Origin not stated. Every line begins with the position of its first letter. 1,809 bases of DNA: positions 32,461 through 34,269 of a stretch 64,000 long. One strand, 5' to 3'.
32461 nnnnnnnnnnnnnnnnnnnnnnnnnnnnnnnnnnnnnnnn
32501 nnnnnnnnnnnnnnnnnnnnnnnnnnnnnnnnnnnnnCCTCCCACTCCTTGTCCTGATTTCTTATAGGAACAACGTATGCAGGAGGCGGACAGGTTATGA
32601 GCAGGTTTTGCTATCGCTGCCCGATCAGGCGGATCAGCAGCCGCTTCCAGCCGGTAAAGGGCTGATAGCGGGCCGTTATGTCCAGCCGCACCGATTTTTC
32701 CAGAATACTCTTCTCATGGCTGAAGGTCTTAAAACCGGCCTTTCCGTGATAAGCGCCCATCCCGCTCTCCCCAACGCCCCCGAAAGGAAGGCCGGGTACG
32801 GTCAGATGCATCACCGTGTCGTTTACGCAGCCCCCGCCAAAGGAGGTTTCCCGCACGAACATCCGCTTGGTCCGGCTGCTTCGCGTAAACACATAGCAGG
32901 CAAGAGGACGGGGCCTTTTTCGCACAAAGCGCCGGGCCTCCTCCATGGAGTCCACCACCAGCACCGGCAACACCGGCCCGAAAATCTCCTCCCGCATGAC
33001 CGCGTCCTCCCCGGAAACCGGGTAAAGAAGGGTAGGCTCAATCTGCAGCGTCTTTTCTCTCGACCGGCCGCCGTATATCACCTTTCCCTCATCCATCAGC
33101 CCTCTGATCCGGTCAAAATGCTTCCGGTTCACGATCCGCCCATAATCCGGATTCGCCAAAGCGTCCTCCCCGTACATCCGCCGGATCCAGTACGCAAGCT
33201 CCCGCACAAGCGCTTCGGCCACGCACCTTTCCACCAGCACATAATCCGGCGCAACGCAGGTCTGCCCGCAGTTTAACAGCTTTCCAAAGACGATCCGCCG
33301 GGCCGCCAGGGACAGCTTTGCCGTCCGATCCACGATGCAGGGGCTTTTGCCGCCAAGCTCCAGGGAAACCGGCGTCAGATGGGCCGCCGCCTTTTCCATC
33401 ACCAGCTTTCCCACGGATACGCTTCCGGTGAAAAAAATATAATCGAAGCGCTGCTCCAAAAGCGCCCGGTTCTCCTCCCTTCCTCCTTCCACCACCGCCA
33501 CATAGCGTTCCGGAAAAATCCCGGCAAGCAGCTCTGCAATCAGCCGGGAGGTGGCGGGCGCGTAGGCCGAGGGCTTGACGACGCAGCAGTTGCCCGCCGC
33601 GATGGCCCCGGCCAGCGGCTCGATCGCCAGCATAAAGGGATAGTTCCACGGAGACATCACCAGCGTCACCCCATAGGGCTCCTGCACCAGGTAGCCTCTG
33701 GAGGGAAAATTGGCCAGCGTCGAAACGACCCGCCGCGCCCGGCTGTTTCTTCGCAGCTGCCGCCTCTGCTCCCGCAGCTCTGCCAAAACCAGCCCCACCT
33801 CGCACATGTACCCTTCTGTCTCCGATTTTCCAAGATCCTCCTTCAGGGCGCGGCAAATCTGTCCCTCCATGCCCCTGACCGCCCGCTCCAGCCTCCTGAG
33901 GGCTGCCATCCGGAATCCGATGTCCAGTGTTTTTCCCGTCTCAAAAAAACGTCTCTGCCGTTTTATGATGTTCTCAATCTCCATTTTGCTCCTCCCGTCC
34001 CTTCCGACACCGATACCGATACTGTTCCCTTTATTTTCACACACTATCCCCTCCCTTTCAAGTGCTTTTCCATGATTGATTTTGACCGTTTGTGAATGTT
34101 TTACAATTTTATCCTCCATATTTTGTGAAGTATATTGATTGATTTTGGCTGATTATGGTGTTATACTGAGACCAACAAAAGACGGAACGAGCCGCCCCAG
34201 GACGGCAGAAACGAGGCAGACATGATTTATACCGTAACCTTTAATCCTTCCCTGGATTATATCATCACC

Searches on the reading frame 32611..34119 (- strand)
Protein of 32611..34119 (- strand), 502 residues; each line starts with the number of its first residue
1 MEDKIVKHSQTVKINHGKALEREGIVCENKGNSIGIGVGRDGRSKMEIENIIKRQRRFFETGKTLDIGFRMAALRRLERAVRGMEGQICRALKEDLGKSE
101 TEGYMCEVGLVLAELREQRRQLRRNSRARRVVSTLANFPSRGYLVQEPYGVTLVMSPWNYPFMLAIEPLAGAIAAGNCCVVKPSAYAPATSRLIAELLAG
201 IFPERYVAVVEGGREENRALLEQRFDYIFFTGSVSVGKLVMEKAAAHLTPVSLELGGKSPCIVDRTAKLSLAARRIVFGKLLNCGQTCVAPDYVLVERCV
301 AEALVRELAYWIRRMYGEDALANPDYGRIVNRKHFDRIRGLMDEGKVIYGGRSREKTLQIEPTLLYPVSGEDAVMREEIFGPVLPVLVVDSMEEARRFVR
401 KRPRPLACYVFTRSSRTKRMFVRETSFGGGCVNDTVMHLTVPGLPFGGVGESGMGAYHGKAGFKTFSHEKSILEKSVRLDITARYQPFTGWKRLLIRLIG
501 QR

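Call 5: search_protein_families(library=pfam, proteins=[window:32611-34119:-])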
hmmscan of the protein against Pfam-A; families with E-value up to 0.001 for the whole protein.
window:32611-34119:- (502 aa): 2 families
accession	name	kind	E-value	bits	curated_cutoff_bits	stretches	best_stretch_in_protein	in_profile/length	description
PF00171.27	Aldedh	-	7e-85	285.7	23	1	44-472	27-461/461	Aldehyde dehydrogenase family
PF05893.19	LuxC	-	6.7e-05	22.4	21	1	142-304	82-251/401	Acyl-CoA reductase (LuxC)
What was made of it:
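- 32611..34119 (-): Upstream aldehyde dehydrogenase gene (context only). No terminator is evident between it and P1. Pfam (call 5).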

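Call 6: search_protein_families(library=ncbifam, proteins=[window:32611-34119:-])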
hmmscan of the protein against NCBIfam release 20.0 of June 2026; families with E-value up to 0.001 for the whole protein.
window:32611-34119:- (502 aa): 44 families (the best 25 are shown)
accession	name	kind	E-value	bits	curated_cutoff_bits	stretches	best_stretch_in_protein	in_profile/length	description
NF045701.1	BenzalDHMdlD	equivalog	1.2e-120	403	550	1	44-472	5-432/436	NAD(P)-dependent benzaldehyde dehydrogenase MdlD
NF006916.0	PRK09407.1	equivalog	1e-61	209.1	521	1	47-477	57-495/526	succinic semialdehyde dehydrogenase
NF010000.0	PRK13473.1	subfamily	1.1e-60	205.6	615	1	46-473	39-471/475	aminobutyraldehyde dehydrogenase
TIGR01780.1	SSADH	subfamily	8.1e-51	173.3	646.35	1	137-467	106-445/448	succinate-semialdehyde dehydrogenase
NF040648.1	lactal_redase_Meth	equivalog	1.9e-49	169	650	1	50-465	37-453/463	lactaldehyde dehydrogenase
TIGR01804.1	BADH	equivalog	2.3e-49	168.1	668.6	1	139-470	124-467/467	betaine-aldehyde dehydrogenase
NF045736.1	PaDhStyDRhodo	equivalog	4.9e-49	167.2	800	1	138-472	133-475/479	phenylacetaldehyde dehydrogenase StyD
NF007497.0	PRK10090.1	equivalog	2e-48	165.4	500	1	70-468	68-471/480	aldehyde dehydrogenase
TIGR02299.1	HpaE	equivalog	4.5e-47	160.7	638.35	1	143-472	130-474/488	5-carboxymethyl-2-hydroxymuconate semialdehyde dehydrogenase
NF052305.1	DioxValDhHalo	equivalog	4.9e-47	160.9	750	1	142-473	135-480/483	2,5-dioxovalerate dehydrogenase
NF009725.0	PRK13252.1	equivalog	7e-46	156.7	593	1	143-473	137-478/488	betaine-aldehyde dehydrogenase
TIGR03216.1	OH_muco_semi_DH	equivalog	1.3e-45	155.9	693.25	1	142-472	133-477/481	2-hydroxymuconic semialdehyde dehydrogenase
TIGR04284.1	aldehy_Rv0768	hypoth_equivalog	1.6e-45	156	775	1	36-474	28-478/480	aldehyde dehydrogenase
NF002852.0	PRK03137.1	subfamily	1.9e-45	155.6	648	1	42-473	69-511/514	L-glutamate gamma-semialdehyde dehydrogenase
NF045735.1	PaDhStyDPseudo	equivalog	2.2e-43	148.6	850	1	141-472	139-479/483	phenylacetaldehyde dehydrogenase StyD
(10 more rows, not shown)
